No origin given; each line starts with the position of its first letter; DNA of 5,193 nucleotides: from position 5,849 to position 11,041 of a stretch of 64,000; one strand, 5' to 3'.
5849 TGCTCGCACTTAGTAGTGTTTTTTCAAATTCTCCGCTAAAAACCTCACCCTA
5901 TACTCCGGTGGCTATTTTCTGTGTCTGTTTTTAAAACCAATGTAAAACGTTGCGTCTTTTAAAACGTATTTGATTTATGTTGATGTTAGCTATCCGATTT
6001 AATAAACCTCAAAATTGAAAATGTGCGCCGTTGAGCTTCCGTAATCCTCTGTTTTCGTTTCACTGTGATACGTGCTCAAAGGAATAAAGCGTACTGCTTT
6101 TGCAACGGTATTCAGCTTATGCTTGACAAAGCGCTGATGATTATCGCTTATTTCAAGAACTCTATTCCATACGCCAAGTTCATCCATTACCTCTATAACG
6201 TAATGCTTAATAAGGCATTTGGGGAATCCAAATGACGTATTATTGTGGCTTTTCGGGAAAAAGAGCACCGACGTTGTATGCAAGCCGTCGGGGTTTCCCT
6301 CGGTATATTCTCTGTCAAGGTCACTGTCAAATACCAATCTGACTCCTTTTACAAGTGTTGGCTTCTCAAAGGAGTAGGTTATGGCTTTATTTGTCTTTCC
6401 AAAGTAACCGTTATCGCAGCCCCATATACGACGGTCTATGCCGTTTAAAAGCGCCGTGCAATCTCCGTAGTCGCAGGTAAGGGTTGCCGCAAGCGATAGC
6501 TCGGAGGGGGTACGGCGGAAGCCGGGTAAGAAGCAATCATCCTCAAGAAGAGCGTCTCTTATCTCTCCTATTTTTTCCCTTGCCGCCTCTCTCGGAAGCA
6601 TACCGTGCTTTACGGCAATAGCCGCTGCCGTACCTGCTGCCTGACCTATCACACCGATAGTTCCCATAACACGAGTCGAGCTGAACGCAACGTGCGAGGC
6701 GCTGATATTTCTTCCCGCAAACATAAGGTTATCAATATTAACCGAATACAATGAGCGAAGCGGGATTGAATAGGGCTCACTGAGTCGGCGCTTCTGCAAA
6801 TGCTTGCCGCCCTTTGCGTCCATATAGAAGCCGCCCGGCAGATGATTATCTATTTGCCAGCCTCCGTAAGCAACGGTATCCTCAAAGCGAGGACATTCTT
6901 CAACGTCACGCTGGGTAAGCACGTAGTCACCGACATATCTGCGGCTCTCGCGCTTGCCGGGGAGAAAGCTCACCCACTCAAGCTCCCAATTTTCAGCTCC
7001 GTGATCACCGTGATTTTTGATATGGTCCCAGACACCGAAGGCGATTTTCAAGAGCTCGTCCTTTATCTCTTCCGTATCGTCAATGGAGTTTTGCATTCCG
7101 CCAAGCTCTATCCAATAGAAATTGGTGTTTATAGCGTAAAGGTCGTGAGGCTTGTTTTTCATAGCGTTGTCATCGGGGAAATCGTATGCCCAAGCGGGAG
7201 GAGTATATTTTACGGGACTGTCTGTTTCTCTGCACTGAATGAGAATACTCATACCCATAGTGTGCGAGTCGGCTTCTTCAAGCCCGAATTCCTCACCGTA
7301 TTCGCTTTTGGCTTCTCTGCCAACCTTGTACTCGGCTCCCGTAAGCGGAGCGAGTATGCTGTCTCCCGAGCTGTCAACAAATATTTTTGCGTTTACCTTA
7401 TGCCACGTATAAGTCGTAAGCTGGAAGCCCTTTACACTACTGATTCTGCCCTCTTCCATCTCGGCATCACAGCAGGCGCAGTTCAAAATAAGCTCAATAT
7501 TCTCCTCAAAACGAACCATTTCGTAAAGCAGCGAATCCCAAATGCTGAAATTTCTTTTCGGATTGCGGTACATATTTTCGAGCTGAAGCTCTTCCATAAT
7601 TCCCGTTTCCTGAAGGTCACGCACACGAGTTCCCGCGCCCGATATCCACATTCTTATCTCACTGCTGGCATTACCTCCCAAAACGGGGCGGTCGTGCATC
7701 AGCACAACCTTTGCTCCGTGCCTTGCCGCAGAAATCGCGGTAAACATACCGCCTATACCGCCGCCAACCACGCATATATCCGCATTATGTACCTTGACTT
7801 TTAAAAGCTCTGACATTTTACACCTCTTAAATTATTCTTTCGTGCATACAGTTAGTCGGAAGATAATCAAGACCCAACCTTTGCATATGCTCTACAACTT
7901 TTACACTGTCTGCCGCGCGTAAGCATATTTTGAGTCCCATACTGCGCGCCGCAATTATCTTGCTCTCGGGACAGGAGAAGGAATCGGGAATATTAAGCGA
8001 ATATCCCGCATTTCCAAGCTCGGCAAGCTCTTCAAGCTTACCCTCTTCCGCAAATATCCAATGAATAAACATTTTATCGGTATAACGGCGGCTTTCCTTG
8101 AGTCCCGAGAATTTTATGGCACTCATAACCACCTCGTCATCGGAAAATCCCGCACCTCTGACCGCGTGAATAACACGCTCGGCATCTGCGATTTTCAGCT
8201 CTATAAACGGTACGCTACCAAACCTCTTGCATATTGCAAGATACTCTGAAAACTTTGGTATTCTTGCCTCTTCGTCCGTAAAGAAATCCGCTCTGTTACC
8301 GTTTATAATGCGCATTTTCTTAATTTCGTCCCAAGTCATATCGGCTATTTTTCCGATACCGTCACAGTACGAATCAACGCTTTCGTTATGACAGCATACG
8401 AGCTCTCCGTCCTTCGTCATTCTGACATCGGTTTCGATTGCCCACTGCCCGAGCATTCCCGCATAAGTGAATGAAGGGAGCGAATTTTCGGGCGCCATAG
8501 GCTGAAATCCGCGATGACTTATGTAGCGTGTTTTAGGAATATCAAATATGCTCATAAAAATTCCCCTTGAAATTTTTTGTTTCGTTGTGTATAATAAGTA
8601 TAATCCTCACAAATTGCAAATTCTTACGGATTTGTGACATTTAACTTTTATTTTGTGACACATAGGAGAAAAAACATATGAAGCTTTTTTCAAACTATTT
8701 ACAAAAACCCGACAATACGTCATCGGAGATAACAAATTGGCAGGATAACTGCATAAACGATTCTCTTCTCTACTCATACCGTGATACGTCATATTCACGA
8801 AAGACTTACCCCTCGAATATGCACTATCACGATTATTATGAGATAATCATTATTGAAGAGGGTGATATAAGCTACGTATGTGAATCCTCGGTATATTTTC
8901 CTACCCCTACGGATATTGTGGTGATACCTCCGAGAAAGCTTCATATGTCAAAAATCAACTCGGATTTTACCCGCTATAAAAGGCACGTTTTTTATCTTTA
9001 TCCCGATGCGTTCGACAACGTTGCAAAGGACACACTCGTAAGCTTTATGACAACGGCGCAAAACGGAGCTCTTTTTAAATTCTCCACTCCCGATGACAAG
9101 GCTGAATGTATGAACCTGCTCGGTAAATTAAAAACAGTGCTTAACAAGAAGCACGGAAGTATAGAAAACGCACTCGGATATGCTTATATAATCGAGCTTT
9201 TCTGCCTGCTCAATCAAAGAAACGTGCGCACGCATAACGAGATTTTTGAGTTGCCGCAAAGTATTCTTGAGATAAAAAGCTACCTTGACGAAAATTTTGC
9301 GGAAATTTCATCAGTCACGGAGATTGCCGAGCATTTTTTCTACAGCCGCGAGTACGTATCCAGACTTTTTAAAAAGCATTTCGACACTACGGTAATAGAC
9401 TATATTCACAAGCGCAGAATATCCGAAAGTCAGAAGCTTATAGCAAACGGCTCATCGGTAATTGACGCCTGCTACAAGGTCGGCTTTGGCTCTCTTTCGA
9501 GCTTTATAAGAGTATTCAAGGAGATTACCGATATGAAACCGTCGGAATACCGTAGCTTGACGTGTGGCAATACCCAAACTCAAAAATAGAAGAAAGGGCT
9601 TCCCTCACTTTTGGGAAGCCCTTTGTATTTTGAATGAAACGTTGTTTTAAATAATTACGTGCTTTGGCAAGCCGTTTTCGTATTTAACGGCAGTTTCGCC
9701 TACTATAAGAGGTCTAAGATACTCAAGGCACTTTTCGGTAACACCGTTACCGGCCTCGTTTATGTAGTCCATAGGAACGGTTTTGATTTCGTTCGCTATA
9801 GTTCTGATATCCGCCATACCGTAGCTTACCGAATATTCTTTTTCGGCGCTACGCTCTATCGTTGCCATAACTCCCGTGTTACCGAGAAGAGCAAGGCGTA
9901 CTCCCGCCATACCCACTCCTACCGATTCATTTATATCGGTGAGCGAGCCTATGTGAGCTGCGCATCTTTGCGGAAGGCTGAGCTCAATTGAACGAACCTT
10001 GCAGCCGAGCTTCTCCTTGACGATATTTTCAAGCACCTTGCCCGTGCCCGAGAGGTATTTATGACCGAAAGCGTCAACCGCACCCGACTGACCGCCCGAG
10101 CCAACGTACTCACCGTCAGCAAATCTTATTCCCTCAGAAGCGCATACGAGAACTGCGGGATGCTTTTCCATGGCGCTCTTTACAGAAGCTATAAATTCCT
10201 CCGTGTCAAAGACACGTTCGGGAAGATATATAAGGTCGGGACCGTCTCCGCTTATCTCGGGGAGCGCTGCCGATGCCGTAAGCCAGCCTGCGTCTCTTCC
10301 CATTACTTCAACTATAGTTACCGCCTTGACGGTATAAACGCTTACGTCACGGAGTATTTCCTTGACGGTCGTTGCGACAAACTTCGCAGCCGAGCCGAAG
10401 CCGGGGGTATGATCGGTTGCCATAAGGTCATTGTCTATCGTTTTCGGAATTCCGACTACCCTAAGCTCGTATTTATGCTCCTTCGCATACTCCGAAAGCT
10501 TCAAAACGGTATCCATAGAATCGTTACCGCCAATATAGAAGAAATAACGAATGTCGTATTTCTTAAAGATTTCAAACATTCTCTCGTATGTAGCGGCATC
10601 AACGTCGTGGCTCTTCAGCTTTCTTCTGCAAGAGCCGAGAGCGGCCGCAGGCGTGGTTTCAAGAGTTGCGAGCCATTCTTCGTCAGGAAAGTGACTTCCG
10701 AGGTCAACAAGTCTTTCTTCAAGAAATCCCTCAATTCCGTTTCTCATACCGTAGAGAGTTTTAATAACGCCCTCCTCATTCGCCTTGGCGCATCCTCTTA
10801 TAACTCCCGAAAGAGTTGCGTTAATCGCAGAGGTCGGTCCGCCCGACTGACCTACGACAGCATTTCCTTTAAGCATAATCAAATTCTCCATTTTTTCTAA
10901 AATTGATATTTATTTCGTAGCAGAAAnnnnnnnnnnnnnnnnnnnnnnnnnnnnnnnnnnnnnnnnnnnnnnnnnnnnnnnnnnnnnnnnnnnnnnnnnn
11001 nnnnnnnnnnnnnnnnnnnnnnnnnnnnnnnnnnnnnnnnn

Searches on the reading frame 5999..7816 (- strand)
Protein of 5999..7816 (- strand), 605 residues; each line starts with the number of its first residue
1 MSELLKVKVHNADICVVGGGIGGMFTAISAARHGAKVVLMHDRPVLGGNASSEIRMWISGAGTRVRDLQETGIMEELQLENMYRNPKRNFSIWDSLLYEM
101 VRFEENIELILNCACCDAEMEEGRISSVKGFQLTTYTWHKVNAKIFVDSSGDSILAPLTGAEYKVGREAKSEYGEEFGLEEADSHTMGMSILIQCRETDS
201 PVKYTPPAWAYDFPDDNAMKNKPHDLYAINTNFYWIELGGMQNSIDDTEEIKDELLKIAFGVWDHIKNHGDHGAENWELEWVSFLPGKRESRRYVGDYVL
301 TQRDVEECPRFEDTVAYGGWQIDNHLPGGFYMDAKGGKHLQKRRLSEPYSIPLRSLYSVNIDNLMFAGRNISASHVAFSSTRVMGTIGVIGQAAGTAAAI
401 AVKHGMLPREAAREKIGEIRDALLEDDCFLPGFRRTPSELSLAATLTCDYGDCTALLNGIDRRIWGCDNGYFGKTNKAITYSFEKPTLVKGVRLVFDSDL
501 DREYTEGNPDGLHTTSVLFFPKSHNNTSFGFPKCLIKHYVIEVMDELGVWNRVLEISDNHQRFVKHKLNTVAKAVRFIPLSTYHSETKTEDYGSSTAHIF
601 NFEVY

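Call 11: search_protein_families(library=pfam, proteins=[window:5999-7816:-], max_evalue=0.001)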
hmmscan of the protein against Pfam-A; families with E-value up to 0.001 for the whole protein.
window:5999-7816:- (605 aa): 5 families
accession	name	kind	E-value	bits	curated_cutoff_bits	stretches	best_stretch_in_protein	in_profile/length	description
PF12831.13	FAD_oxidored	-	3.3e-87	293.9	27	1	13-415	1-411/416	FAD dependent oxidoreductase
PF13450.12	NAD_binding_8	-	5e-07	30.3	21.9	1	16-53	1-38/68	NAD(P)-binding Rossmann-like domain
PF01266.30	DAO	-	1.3e-06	28.6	27.9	1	13-61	1-50/353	FAD dependent oxidoreductase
PF00890.30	FAD_binding_2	-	9.5e-06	25.5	20.4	1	13-50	1-38/414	FAD binding domain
PF07992.20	Pyr_redox_2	-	2.1e-05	24.5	26.1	1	13-127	2-87/291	Pyridine nucleotide-disulphide oxidoreductase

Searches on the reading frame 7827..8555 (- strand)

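Call 11: search_protein_families(library=pfam, proteins=[window:7827-8555:-], max_evalue=0.001)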
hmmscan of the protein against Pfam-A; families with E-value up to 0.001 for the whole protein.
window:7827-8555:- (242 aa): 1 family
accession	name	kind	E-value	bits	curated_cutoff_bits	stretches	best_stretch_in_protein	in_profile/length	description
PF03009.23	GDPD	-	5e-23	82.9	23.6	1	14-125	1-111/244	Glycerophosphoryl diester phosphodiesterase family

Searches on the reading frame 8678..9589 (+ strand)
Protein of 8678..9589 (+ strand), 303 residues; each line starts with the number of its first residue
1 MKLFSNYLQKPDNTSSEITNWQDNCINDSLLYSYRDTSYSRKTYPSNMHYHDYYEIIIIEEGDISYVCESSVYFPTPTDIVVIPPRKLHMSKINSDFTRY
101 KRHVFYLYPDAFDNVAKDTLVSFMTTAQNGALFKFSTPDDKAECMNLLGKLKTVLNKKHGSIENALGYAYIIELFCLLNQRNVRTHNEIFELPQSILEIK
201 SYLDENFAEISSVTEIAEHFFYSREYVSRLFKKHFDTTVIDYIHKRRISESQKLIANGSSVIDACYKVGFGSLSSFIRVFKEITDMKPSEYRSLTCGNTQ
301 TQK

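Call 11: search_protein_families(library=pfam, proteins=[window:8678-9589:+], max_evalue=0.001)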
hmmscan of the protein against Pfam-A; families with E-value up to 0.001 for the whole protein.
window:8678-9589:+ (303 aa): 3 families
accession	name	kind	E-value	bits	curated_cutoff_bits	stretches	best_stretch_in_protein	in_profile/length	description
PF12833.13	HTH_18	-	8.9e-20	71.2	33.6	1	216-292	1-78/80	Helix-turn-helix domain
PF00165.29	HTH_AraC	-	1.6e-19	70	26.6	2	257-292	7-41/42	Bacterial regulatory helix-turn-helix proteins, AraC family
PF02311.25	AraC_binding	-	1.3e-07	31.9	21.1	1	47-155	17-116/135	AraC-like ligand binding domain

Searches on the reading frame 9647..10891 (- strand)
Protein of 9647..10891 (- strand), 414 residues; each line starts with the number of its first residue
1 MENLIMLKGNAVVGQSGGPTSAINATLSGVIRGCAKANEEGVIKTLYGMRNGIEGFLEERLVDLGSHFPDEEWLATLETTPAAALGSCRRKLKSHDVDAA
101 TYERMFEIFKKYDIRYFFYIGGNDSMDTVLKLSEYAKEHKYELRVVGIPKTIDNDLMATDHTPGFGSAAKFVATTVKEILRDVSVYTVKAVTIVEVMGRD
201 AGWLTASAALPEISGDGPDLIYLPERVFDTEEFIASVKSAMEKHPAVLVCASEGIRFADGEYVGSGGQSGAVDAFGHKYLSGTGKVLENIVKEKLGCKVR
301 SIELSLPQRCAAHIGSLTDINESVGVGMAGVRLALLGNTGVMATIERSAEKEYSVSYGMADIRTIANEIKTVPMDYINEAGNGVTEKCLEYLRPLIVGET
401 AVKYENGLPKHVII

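Call 11: search_protein_families(library=pfam, proteins=[window:9647-10891:-], max_evalue=0.001)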
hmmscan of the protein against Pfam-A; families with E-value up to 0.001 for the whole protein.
window:9647-10891:- (414 aa): 1 family
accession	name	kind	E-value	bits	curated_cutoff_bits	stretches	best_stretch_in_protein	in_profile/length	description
PF00365.25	PFK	-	2.8e-54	184.8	30.9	1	12-300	3-274/277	Phosphofructokinase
